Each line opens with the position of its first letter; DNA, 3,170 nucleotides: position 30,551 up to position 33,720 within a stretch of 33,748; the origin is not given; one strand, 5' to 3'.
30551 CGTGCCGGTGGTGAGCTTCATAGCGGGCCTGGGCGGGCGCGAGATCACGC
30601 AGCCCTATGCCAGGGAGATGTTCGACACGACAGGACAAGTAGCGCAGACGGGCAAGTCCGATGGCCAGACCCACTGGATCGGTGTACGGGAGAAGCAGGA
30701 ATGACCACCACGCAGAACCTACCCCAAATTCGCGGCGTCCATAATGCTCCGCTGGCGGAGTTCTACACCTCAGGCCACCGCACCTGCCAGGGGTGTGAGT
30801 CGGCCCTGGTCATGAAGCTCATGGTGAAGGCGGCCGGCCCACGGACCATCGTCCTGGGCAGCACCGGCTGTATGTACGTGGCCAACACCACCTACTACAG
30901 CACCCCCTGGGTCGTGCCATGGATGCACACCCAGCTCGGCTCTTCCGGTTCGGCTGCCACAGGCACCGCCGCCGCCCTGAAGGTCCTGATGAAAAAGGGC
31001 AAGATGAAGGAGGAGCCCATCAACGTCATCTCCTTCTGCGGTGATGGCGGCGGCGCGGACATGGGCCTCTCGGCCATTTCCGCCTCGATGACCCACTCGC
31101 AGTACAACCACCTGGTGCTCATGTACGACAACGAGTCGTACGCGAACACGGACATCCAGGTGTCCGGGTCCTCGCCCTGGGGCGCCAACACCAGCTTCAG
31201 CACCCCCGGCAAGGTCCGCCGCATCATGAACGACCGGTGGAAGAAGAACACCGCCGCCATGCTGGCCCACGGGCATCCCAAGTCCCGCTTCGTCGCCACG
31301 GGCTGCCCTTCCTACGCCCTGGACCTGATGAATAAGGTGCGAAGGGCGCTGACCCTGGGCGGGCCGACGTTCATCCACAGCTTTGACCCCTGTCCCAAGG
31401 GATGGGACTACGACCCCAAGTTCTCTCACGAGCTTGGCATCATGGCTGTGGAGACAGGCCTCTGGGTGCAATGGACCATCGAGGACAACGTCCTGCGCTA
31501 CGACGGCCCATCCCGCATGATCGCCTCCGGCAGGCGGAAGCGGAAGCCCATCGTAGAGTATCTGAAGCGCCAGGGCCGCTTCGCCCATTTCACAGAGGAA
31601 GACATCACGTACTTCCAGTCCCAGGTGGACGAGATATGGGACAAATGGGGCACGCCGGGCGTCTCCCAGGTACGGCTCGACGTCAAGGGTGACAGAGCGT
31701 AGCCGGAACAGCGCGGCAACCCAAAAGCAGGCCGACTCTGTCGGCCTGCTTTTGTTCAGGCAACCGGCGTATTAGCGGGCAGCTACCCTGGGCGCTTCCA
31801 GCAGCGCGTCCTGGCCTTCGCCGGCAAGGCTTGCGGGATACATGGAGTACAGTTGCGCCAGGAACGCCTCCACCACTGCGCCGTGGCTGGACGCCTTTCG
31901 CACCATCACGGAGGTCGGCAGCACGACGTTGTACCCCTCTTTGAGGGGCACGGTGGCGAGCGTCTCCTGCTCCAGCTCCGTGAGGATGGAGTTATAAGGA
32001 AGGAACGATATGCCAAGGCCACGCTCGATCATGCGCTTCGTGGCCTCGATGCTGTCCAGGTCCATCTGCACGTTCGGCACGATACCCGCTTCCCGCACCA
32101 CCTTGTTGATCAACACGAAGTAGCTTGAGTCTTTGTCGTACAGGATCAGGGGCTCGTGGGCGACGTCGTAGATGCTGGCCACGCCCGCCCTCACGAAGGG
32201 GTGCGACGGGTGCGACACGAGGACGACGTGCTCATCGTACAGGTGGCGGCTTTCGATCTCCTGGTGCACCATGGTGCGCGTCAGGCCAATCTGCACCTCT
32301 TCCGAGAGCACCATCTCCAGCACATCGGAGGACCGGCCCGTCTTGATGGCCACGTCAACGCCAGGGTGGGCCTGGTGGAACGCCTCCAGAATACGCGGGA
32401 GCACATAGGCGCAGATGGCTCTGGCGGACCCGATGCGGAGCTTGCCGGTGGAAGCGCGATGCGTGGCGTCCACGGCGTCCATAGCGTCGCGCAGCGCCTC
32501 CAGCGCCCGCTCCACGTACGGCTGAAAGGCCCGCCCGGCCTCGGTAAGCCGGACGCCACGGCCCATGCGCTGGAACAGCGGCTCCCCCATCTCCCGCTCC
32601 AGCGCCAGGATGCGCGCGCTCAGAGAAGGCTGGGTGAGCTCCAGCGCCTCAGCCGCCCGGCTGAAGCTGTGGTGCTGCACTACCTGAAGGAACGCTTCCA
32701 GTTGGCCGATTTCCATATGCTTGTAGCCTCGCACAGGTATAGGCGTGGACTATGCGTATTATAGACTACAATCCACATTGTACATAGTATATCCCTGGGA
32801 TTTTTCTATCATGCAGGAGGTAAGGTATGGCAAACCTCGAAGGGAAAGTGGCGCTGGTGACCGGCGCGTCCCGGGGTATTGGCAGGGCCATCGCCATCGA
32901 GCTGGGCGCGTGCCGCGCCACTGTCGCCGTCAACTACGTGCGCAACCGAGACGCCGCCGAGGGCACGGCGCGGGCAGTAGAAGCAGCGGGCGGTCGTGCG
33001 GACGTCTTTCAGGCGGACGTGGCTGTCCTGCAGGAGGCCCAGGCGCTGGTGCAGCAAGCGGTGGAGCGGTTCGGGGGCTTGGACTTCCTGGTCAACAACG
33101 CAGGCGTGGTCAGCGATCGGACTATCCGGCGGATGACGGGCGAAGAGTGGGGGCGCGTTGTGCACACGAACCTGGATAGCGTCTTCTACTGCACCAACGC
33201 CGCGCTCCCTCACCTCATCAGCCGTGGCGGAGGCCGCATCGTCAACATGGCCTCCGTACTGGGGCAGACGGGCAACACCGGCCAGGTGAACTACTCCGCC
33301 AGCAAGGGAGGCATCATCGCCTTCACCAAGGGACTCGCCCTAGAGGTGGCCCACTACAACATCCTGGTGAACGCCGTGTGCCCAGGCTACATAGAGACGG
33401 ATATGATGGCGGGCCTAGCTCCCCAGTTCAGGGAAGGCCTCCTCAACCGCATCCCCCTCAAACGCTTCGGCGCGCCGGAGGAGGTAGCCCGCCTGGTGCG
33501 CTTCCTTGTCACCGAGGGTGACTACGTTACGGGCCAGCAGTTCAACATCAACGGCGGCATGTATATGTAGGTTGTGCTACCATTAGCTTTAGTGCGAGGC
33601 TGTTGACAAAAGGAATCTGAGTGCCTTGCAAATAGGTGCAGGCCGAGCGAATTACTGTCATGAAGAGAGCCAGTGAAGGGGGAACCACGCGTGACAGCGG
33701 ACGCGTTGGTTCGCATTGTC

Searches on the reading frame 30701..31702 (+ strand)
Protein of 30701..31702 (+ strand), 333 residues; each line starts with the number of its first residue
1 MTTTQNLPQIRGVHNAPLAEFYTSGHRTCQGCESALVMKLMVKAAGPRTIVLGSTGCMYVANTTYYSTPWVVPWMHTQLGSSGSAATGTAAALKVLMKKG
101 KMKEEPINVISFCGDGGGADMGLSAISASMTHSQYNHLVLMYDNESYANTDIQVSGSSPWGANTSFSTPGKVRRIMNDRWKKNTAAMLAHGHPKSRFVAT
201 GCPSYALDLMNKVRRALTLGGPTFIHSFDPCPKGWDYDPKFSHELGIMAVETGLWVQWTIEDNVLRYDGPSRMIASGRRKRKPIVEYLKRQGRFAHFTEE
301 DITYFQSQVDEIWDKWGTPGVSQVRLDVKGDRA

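Call 9: search_protein_families(library=pfam, proteins=[window:30701-31702:+], max_evalue=0.001)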
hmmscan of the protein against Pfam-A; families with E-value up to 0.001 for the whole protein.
window:30701-31702:+ (333 aa): 1 family
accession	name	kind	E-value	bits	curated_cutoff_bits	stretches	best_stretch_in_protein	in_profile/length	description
PF02775.26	TPP_enzyme_C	-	8.8e-13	48.8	21.9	1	55-226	2-150/151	Thiamine pyrophosphate enzyme, C-terminal TPP binding domain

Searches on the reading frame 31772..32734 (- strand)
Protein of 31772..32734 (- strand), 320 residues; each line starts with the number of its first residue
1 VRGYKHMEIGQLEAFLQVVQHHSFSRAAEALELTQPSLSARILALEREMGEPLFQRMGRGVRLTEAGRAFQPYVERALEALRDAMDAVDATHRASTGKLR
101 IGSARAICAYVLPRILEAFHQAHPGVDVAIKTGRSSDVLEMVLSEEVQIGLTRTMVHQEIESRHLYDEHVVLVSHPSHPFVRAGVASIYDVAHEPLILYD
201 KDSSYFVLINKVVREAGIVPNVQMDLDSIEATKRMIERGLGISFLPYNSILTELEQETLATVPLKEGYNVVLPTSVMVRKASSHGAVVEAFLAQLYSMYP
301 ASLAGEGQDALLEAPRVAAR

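Call 9: search_protein_families(library=pfam, proteins=[window:31772-32734:-], max_evalue=0.001)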
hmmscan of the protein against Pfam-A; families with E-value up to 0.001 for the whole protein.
window:31772-32734:- (320 aa): 3 families
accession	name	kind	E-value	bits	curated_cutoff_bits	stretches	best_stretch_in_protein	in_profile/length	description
PF03466.25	LysR_substrate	-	8.1e-45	153.2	28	1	94-295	3-204/209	LysR substrate binding domain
PF00126.33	HTH_1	-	2.2e-22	79.2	26.6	1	10-68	2-60/60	Bacterial regulatory helix-turn-helix protein, lysR family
PF13531.11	SBP_bac_11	-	2.7e-06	27.8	25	1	109-297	10-214/227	Bacterial extracellular solute-binding protein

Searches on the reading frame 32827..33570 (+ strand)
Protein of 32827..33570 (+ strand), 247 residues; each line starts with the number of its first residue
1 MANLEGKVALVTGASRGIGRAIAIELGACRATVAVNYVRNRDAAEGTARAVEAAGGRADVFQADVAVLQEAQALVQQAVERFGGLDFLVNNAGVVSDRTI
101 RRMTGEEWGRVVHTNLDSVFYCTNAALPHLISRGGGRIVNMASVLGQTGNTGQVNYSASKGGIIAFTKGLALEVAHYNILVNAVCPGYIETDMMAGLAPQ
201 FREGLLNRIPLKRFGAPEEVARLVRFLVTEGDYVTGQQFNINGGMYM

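Call 9: search_protein_families(library=pfam, proteins=[window:32827-33570:+], max_evalue=0.001)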
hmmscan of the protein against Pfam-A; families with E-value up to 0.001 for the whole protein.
window:32827-33570:+ (247 aa): 4 families
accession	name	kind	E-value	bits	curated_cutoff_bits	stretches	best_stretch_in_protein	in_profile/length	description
PF00106.31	adh_short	-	2.6e-60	203.7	26.6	1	7-197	1-190/195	short chain dehydrogenase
PF13561.12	adh_short_C2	-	1.6e-59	201.8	27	1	13-245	1-235/236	Enoyl-(Acyl carrier protein) reductase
PF08659.16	KR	-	1.7e-13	51.3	22.6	1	9-160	3-153/180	KR domain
PF02882.25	THF_DHG_CYH_C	-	0.00077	19.2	27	0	3-64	33-96/160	Tetrahydrofolate dehydrogenase/cyclohydrolase, NAD(P)-binding domain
